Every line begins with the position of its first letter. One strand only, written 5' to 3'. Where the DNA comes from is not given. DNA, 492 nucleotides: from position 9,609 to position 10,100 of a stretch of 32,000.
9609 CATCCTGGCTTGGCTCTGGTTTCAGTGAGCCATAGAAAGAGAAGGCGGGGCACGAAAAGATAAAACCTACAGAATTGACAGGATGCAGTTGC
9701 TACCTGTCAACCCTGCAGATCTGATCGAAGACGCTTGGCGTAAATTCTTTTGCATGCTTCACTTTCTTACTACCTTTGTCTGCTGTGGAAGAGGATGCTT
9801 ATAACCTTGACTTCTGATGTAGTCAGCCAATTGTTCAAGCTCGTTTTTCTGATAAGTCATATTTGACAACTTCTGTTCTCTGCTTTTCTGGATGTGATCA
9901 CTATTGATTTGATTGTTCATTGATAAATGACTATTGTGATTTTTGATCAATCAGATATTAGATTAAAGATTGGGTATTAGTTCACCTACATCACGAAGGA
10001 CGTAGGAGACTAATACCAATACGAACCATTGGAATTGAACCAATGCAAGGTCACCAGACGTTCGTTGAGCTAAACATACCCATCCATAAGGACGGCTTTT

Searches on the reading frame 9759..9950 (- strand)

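Call 8: search_protein_families(library=phrogs, proteins=[window:9759-9950:-], max_evalue=0.1)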
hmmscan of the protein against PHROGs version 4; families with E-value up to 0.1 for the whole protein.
window:9759-9950:- (63 aa): 1 family
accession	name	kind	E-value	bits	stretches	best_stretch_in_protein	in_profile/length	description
phrog_24659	-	unknown function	0.065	14.7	1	14-43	23-52/63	-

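Call 83: search_protein_families(library=pfam, proteins=[window:9759-9950:-], max_evalue=0.01)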
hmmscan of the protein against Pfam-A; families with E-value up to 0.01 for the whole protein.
window:9759-9950:- (63 aa): 1 family
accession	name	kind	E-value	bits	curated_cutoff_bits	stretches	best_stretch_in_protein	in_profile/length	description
PF03801.18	Ndc80_HEC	-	0.0088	16.2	25.1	1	4-58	10-64/147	HEC/Ndc80p family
